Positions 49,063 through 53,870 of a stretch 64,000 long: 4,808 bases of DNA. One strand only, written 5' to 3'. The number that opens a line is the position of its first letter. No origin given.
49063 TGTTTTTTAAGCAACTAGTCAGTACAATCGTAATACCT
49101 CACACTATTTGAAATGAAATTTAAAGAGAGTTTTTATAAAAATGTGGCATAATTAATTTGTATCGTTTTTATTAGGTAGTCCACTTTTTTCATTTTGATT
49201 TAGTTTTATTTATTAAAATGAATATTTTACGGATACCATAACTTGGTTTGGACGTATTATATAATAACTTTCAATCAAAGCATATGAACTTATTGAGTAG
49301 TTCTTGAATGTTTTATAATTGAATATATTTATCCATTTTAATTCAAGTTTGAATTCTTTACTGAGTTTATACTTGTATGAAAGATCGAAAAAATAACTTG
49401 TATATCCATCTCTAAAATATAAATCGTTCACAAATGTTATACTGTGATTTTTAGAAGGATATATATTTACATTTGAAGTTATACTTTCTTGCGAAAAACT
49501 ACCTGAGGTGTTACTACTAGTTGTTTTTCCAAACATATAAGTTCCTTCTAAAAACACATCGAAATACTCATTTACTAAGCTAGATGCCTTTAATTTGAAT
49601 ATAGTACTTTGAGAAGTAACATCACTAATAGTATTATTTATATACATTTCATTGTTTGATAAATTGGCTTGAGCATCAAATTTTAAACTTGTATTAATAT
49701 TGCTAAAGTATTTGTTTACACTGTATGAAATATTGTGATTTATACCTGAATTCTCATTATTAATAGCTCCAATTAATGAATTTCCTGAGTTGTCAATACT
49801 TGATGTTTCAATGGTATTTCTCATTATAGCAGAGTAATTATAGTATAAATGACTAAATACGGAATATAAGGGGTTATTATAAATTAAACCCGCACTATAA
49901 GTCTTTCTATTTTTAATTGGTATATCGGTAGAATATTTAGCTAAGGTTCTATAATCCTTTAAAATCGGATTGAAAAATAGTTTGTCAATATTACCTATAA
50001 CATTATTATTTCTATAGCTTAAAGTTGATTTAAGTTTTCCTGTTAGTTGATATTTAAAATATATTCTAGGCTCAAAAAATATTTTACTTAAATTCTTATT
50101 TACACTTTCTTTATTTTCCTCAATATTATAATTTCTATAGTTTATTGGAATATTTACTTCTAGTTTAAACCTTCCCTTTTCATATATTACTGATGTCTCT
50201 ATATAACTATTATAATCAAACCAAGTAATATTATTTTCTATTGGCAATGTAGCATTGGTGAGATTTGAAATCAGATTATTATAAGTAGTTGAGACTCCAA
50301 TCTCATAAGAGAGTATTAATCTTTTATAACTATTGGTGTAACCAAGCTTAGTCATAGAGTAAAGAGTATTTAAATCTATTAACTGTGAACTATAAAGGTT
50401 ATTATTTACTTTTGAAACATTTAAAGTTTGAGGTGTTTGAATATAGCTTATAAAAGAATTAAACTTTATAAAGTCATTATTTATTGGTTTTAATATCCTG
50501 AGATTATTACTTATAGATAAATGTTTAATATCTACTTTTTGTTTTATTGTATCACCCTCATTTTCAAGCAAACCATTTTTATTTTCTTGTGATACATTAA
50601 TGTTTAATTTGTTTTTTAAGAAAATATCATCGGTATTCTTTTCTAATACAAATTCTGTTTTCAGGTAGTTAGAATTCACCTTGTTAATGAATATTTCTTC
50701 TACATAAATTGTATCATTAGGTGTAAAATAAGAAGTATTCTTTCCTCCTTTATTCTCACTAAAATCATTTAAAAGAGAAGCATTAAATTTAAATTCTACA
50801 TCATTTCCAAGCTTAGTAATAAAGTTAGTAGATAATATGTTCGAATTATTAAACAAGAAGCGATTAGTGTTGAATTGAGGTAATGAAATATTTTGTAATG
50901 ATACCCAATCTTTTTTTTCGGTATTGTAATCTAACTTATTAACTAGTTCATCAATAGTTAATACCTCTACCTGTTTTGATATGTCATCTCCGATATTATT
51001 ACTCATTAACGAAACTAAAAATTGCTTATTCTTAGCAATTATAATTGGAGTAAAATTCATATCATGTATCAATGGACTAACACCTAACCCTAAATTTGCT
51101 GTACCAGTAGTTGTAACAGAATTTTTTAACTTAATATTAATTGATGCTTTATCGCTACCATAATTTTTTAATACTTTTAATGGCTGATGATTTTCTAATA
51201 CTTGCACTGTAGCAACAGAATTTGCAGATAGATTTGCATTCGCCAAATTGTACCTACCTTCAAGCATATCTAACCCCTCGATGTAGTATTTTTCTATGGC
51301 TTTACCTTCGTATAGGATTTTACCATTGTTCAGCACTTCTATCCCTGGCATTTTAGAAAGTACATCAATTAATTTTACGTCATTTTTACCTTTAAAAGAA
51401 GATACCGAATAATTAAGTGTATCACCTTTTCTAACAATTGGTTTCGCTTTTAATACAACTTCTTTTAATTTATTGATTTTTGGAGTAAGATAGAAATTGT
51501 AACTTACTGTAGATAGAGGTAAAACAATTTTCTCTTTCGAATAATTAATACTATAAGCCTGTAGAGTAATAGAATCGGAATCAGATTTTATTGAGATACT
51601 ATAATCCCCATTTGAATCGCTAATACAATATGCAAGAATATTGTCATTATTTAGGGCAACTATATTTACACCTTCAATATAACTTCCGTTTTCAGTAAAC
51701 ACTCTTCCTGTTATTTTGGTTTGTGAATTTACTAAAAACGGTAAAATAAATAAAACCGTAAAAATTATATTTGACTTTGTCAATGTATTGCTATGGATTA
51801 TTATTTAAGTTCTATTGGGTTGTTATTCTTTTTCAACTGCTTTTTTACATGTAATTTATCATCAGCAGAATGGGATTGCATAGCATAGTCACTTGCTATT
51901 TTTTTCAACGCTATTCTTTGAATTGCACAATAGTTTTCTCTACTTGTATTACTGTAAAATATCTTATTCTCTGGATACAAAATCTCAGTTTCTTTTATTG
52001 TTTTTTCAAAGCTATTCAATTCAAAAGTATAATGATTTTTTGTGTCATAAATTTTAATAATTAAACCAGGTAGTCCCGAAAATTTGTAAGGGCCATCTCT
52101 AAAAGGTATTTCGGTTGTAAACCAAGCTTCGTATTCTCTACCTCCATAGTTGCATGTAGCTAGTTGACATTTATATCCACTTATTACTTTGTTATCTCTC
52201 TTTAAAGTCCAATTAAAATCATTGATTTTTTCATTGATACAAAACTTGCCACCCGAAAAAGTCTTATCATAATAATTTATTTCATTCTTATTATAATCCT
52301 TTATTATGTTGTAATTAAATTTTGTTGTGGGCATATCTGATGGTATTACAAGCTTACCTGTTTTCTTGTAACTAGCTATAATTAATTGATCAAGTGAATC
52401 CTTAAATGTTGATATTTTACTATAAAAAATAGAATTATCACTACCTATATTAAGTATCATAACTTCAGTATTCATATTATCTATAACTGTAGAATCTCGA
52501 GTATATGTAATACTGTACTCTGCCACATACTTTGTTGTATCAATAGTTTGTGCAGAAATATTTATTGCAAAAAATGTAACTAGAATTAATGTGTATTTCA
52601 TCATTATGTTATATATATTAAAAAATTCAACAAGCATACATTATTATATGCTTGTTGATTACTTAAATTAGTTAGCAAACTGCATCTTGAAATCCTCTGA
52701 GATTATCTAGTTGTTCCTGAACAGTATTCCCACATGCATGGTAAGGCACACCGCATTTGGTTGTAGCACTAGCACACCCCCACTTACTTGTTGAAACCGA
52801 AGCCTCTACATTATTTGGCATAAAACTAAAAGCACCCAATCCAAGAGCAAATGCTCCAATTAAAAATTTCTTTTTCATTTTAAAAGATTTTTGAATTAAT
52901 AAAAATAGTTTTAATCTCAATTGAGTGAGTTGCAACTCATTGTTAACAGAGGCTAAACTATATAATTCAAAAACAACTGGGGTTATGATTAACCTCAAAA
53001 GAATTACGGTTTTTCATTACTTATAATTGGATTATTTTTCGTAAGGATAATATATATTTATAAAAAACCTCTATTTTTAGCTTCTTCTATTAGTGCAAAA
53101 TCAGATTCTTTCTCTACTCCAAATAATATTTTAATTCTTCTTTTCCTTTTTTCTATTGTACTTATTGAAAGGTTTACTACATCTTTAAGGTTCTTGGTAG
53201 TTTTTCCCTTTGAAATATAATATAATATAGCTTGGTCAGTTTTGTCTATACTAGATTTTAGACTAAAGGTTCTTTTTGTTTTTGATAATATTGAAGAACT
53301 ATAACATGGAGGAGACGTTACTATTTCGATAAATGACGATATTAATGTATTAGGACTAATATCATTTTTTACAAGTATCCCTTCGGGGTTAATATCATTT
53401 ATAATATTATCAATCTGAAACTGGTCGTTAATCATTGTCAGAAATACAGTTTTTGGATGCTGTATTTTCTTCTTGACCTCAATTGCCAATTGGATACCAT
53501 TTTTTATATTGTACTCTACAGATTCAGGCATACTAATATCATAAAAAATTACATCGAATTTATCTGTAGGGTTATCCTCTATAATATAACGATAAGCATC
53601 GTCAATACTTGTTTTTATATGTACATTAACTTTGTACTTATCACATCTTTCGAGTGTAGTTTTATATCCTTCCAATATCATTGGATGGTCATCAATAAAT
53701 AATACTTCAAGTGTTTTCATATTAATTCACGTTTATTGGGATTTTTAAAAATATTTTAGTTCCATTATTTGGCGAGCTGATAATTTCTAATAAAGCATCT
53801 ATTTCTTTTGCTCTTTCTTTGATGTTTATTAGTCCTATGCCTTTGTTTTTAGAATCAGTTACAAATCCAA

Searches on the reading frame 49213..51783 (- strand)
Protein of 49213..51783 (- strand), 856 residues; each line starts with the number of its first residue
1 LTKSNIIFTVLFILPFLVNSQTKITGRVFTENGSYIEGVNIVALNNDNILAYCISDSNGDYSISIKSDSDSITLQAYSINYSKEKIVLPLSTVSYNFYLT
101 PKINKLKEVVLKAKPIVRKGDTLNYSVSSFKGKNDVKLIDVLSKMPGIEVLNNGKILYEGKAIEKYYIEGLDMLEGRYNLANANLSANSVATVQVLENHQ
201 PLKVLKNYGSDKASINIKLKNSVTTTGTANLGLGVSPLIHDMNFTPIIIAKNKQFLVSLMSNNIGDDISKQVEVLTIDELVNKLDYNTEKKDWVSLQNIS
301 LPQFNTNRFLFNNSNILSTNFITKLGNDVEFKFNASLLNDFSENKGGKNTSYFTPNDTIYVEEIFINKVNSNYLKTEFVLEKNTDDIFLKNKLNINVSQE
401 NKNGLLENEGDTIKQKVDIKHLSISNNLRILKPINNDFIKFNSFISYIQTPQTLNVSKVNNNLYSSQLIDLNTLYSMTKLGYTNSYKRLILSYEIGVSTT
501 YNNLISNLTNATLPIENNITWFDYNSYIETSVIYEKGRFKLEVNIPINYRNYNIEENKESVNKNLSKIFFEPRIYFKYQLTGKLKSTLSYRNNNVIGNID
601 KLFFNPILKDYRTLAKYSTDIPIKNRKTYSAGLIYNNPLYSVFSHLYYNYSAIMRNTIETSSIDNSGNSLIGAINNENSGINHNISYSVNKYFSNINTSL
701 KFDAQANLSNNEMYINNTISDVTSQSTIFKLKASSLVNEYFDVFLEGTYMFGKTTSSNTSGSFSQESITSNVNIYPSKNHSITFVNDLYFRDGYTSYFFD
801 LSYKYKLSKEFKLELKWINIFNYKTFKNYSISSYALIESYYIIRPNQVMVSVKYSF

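Call 77: search_protein_families(library=padloc, proteins=[window:49213-51783:-], max_evalue=0.001)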
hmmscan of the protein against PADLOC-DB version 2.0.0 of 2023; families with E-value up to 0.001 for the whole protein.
window:49213-51783:- (856 aa): 0 families

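Call 78: search_protein_families(library=pfam, proteins=[window:49213-51783:-], max_evalue=0.001)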
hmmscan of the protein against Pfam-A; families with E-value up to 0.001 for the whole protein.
window:49213-51783:- (856 aa): 1 family
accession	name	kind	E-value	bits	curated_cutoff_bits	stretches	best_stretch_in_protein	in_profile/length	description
PF13620.12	CarboxypepD_reg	-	2.5e-06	28.2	32.3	1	24-85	2-63/82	Carboxypeptidase regulatory-like domain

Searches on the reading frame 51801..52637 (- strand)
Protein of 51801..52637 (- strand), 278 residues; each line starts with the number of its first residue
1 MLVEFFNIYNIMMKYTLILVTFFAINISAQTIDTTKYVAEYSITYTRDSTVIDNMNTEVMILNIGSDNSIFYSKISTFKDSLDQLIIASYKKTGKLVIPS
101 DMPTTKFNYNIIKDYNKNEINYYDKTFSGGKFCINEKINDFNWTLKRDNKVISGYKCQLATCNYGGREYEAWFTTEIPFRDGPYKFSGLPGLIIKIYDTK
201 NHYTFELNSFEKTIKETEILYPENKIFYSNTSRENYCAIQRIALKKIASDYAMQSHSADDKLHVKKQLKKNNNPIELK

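Call 77: search_protein_families(library=padloc, proteins=[window:51801-52637:-], max_evalue=0.001)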
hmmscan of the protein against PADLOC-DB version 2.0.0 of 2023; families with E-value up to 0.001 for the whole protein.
window:51801-52637:- (278 aa): 0 families

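Call 78: search_protein_families(library=pfam, proteins=[window:51801-52637:-], max_evalue=0.001)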
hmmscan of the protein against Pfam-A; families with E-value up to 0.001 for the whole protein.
window:51801-52637:- (278 aa): 2 families
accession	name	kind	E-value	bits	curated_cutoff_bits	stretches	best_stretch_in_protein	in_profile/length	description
PF09697.16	Porph_ging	-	2e-10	41.6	25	1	169-194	55-80/81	Protein of unknown function (Porph_ging)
PF22252.2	PNGase_F-II_N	-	3.4e-05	24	27.6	1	136-213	73-149/173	N-glycanase peptide, N-terminal domain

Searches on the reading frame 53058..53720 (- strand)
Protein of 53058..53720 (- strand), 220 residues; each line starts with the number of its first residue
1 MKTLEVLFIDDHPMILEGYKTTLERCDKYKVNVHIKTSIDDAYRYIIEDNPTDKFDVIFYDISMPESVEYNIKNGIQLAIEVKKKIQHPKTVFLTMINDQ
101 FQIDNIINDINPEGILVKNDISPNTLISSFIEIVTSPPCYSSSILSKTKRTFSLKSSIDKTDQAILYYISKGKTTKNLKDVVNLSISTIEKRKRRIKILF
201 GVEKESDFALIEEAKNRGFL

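Call 77: search_protein_families(library=padloc, proteins=[window:53058-53720:-], max_evalue=0.001)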
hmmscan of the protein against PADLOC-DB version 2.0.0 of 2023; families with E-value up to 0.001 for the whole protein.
window:53058-53720:- (220 aa): 0 families

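Call 78: search_protein_families(library=pfam, proteins=[window:53058-53720:-], max_evalue=0.001)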
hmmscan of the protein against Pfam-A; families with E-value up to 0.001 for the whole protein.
window:53058-53720:- (220 aa): 1 family
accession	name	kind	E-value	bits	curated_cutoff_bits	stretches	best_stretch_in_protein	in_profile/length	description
PF00072.30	Response_reg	-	1.1e-10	42.1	30.2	1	6-119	1-100/111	Response regulator receiver domain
